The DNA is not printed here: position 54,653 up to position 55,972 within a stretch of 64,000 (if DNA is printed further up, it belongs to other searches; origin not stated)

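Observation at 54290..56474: HNH nuclease fused to a TPR array, followed by a PD-(D/E)xK-like protein and preceded by a small membrane protein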

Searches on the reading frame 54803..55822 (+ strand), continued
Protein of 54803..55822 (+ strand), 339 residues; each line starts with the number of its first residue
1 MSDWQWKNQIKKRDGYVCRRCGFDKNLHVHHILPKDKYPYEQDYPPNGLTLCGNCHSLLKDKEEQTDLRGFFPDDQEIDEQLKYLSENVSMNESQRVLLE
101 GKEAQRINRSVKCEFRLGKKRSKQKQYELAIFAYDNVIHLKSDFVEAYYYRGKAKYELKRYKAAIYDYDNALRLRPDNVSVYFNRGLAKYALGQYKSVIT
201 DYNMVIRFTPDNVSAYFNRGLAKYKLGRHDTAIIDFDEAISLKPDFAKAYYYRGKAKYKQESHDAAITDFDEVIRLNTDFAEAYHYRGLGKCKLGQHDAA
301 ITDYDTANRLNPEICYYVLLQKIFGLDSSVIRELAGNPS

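Call 46: find_encoding_contigs(protein=P0159, flank=6000, max_places=2)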
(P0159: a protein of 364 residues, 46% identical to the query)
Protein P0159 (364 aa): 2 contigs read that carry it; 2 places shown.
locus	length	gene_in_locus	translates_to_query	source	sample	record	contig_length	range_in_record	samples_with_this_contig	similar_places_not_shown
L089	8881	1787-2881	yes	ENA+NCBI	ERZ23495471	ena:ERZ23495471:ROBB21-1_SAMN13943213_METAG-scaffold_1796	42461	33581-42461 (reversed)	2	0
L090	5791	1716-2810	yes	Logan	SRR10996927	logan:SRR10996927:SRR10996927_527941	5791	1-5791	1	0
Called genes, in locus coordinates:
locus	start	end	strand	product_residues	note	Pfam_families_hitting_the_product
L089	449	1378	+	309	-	PF18863:AbiJ_NTD4, PF14355:Abi_C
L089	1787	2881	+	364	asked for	PF01844:HNH (weak), PF13414:TPR_11, PF13432:TPR_16 (weak), PF00515:TPR_1 (weak), PF13414:TPR_11, PF00515:TPR_1 (weak), PF13371:TPR_9 (weak), PF13414:TPR_11, +14 more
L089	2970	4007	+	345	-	PF01408:GFO_IDH_MocA, PF02894:GFO_IDH_MocA_C, PF22725:GFO_IDH_MocA_C3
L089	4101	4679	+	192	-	-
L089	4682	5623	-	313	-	PF01545:Cation_efflux, PF16916:ZT_dimer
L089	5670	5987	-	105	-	PF09723:Zn_ribbon_8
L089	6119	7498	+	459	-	PF01547:SBP_bac_1, PF13416:SBP_bac_8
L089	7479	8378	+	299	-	PF00528:BPD_transp_1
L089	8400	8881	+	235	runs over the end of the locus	PF00977:His_biosynth, PF00218:IGPS (faint), PF01207:Dus (weak), PF03060:NMO (weak)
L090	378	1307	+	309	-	PF18863:AbiJ_NTD4, PF14355:Abi_C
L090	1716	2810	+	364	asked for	PF01844:HNH (weak), PF13414:TPR_11, PF13432:TPR_16 (weak), PF00515:TPR_1 (weak), PF13414:TPR_11, PF00515:TPR_1 (weak), PF13371:TPR_9 (weak), PF13414:TPR_11, +14 more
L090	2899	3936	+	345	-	PF01408:GFO_IDH_MocA, PF02894:GFO_IDH_MocA_C, PF22725:GFO_IDH_MocA_C3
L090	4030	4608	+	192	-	-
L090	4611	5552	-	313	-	PF01545:Cation_efflux, PF16916:ZT_dimer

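Call 47: find_encoding_contigs(protein=P0174, flank=6000, max_places=2)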
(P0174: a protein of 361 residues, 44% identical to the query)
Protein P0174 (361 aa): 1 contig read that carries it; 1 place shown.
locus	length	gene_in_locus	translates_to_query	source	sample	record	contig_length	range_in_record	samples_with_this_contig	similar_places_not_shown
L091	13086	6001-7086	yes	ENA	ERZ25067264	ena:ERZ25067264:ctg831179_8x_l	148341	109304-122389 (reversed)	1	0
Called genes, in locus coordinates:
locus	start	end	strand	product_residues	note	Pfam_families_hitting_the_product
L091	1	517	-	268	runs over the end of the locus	PF13384:HTH_23 (faint)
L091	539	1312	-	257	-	-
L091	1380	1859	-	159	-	-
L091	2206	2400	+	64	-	-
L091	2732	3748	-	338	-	PF13546:DDE_5, PF01609:DDE_Tnp_1 (weak)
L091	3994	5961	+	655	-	PF13175:AAA_15, PF13476:AAA_23 (weak), PF13304:AAA_21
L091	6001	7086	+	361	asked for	PF01844:HNH (weak), PF13174:TPR_6 (faint), PF13424:TPR_12 (faint), PF13371:TPR_9 (weak), PF00515:TPR_1 (weak), PF13414:TPR_11 (weak), PF00515:TPR_1 (weak), PF07719:TPR_2 (weak), +7 more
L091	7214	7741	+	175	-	-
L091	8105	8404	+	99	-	-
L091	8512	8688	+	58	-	-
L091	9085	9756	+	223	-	PF10609:ParA (weak), PF01656:CbiA, PF07015:VirC1 (weak), PF09140:MipZ (weak), PF13614:AAA_31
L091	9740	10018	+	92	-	PF20605:Antitox_RHH (faint)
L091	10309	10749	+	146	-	-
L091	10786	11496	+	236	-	PF09509:Hypoth_Ymh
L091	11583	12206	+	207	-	-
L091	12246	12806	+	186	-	PF00589:Phage_integrase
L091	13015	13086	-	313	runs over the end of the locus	-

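Call 56: search_protein_families(library=padloc, proteins=[L091:3994-5961:+, P0174, L089:449-1378:+, P0159, L006:7284-7607:-, L008:7534-8736:+, L006:8026-8655:+, P0136, P0129], max_evalue=0.01)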
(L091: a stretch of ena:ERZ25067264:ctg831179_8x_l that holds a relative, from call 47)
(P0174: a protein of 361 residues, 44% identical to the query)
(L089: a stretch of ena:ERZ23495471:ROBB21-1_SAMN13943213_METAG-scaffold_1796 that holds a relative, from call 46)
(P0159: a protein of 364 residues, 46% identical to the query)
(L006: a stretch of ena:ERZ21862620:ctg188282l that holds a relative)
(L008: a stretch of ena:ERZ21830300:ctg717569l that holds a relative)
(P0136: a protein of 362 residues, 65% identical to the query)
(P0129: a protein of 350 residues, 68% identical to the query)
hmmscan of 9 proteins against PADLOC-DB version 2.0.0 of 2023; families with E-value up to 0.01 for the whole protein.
L091:3994-5961:+ (655 aa): 124 families (the best 25 are shown)
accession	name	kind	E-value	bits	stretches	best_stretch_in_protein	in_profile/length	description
PDLC02358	Old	-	2.5e-21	74.1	2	349-529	280-452/578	Old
PDLC02979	AriA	-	7.3e-21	73.4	1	1-398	1-373/373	-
PDLC02915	ATPase-Toprim_I-B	-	8e-18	62.6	2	1-43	1-42/623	-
PDLC02980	AriA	-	3.9e-17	61.2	2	321-399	228-304/304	-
PDLC00067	GajA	-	3.7e-16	56.7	2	2-43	4-44/604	AAA ATPase domain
PDLC02335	AbiLi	-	2.3e-15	54.5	1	2-409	49-251/326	AbiLi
PDLC02914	ATPase-Toprim_I-B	-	4.2e-14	50.6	2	1-47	1-49/443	-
PDLC00090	GajA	-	9.4e-13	45.7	1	1-61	1-62/659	AAA ATPase domain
PDLC02981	AriAB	-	1.2e-12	45.4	1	349-446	326-425/694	-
PDLC00278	PtuA1|PtuA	-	2.4e-12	44.9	2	356-436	290-368/436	AAA ATPase domain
PDLC04178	HEC-01A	-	1.2e-11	42.3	2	2-43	8-48/399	-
PDLC00267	PtuA1|PtuA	-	1.4e-11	42.2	2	1-43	1-43/438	AAA ATPase domain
PDLC00063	GajA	-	1.9e-11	41.3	1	1-80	1-77/679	AAA ATPase domain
PDLC00075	GajA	-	2e-11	41.1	2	1-43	1-42/536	AAA ATPase domain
PDLC00271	PtuA1|PtuA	-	2.1e-11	42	2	356-436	281-359/421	AAA ATPase domain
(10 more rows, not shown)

P0174 (361 aa): 13 families
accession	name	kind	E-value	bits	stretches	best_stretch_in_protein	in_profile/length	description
PDLC04266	PDC-M01B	-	1.3e-06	26.2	1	6-67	90-152/281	-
PDLC04248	PDC-M01B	-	8.4e-06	23.9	1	3-59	26-83/216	-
PDLC04251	PDC-M01B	-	1e-05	23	1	3-67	91-154/279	-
PDLC04264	PDC-M01B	-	1.1e-05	23.4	1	6-53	95-143/282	-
PDLC04259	PDC-M01B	-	6.4e-05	21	1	3-53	88-137/277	-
PDLC04255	PDC-M01B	-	0.0002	19.2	1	3-52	100-149/285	-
PDLC04268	PDC-M01B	-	0.00064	17.1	1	8-62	83-137/275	-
PDLC04256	PDC-M01B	-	0.00066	17.3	1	3-61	98-156/285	-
PDLC04247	PDC-M01B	-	0.00084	17.3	1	11-51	101-141/286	-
PDLC02979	AriA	-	0.00085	17.2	1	69-315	59-283/373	-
PDLC04253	PDC-M01B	-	0.0022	15.3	1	13-52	108-147/366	-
PDLC00315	PtuB1|PtuB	-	0.0024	15.7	1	7-69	27-90/227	Unknown function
PDLC02859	DpdF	-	0.0035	13.9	1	5-53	2-51/545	DpdF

L089:449-1378:+ (309 aa): 1 family
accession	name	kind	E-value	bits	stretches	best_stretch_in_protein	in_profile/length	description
PDLC04997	PDC-S32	-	1.7e-08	32.5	1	6-219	9-209/285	-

P0159 (364 aa): 14 families
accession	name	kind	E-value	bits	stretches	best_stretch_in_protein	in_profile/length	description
PDLC04266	PDC-M01B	-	2.5e-06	25.3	1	12-70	91-150/281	-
PDLC00352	PtuB1|PtuB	-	1.9e-05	22.4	1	23-107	60-144/206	Unknown function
PDLC03656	mREase_IV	-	2.7e-05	22.1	0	26-64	224-260/277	Type IV methyl-directed restriction enzyme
PDLC00315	PtuB1|PtuB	-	0.00022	19.1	1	18-138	36-155/227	Unknown function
PDLC04248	PDC-M01B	-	0.00042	18.3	1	9-62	27-81/216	-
PDLC02859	DpdF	-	0.0013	15.3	1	11-100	3-87/545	DpdF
PDLC04272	PDC-M01B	-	0.0019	16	1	16-56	95-135/288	-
PDLC04264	PDC-M01B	-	0.0027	15.5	1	14-58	99-143/282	-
PDLC00335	PtuB1|PtuB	-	0.0041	14.7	1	27-70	66-109/214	Unknown function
PDLC04259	PDC-M01B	-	0.0048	14.9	0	9-83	89-163/277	-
PDLC04270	PDC-M01B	-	0.005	14.3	1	13-67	93-147/280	-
PDLC04256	PDC-M01B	-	0.0069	14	0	15-66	105-156/285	-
PDLC00340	PtuB1|PtuB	-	0.0071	14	0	17-60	68-111/268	Unknown function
PDLC04268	PDC-M01B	-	0.0073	13.7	0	12-63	82-133/275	-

L006:7284-7607:- (107 aa): 0 families

L008:7534-8736:+ (400 aa): 0 families

L006:8026-8655:+ (209 aa): 0 families

P0136 (362 aa): 7 families
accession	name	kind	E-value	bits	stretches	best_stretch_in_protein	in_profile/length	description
PDLC04248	PDC-M01B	-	0.0001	20.3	1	14-59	33-78/216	-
PDLC04251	PDC-M01B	-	0.00015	19.3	1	8-134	91-211/279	-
PDLC04255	PDC-M01B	-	0.00017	19.4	1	15-57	107-149/285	-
PDLC04264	PDC-M01B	-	0.0023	15.8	1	15-57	100-142/282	-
PDLC04266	PDC-M01B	-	0.0036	14.9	1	16-72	95-152/281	-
PDLC04259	PDC-M01B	-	0.0039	15.2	1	8-58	88-137/277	-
PDLC04256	PDC-M01B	-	0.0055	14.3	0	17-66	107-156/285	-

P0129 (350 aa): 9 families
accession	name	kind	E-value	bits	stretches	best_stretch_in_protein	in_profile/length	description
PDLC04266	PDC-M01B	-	1.2e-05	23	1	17-103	96-183/281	-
PDLC00315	PtuB1|PtuB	-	1.8e-05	22.6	1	12-99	27-115/227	Unknown function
PDLC04248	PDC-M01B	-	4.3e-05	21.5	1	16-70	35-89/216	-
PDLC04255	PDC-M01B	-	5.3e-05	21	1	16-57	108-149/285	-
PDLC04259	PDC-M01B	-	0.00031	18.8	1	10-115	90-193/277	-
PDLC04264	PDC-M01B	-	0.0021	15.9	1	16-62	101-147/282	-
PDLC00466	JetA1|JetA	-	0.0031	14.4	1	190-242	362-415/465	DUF5716 domain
PDLC04707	PDC-M55A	-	0.0035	14.4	1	61-146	151-235/421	-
PDLC04251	PDC-M01B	-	0.0067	13.8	0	11-65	94-145/279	-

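Call 81: list_cluster_members(proteins=[P0130, P0184, P0222, P0185, P0162, P0156, P0235, P0208])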
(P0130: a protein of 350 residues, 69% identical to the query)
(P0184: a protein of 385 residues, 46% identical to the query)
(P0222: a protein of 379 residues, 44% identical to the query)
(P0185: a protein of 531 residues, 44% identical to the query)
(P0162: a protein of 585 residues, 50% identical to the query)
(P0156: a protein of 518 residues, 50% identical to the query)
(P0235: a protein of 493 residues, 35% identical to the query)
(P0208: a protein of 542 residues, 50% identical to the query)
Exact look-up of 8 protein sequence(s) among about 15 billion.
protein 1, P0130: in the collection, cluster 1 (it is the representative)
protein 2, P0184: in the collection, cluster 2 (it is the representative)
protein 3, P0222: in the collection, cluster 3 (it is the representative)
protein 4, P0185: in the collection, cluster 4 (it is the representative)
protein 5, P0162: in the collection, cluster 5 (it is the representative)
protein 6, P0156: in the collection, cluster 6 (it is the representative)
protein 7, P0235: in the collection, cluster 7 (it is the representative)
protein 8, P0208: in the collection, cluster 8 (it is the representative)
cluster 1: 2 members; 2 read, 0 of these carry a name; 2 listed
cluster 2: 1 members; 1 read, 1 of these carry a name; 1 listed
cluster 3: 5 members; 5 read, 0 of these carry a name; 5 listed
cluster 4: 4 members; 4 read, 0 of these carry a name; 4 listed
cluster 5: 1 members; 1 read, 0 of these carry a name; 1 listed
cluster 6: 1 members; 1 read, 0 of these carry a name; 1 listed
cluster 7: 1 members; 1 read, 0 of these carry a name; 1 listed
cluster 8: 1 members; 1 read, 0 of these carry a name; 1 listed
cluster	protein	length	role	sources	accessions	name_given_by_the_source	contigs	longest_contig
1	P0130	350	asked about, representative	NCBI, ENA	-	-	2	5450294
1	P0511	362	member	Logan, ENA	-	-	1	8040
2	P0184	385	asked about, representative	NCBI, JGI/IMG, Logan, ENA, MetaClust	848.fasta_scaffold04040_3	\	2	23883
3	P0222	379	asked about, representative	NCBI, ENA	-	-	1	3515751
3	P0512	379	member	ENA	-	-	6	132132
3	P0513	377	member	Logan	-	-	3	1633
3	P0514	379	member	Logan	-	-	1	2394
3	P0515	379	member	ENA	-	-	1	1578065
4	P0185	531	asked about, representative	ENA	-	-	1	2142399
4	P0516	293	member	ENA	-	-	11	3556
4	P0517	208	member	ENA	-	-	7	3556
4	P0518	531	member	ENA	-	-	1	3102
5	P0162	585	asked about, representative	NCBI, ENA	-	-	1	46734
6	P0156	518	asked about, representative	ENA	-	-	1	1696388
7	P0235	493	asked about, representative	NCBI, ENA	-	-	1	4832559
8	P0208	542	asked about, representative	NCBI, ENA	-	-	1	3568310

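Call 82: find_encoding_contigs(protein=P0222, flank=6000, max_places=2)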
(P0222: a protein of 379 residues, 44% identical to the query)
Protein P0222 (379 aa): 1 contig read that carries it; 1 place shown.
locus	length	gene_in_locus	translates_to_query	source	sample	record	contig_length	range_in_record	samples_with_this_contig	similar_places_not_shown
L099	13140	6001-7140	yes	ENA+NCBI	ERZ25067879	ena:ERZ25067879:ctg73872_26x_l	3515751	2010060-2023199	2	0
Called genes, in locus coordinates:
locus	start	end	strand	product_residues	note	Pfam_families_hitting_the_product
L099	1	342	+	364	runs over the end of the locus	-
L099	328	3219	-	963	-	PF13338:AbiEi_4 (faint)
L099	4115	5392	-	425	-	PF13546:DDE_5, PF01609:DDE_Tnp_1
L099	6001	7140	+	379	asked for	PF03704:BTAD (faint), PF13371:TPR_9 (faint), PF00515:TPR_1 (faint), PF13424:TPR_12 (faint), PF07719:TPR_2 (faint), PF13181:TPR_8 (faint), PF13414:TPR_11 (faint), PF13432:TPR_16 (weak), +1 more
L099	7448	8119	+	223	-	-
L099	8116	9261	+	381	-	PF01408:GFO_IDH_MocA (weak)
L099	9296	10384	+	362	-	PF00158:Sigma54_activat, PF14532:Sigma54_activ_2, PF07724:AAA_2, PF07728:AAA_5, PF25601:AAA_lid_14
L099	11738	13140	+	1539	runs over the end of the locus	PF13855:LRR_8, PF13306:LRR_5, PF13855:LRR_8, PF13855:LRR_8, PF00028:Cadherin, PF13306:LRR_5, PF13855:LRR_8, PF13855:LRR_8, +15 more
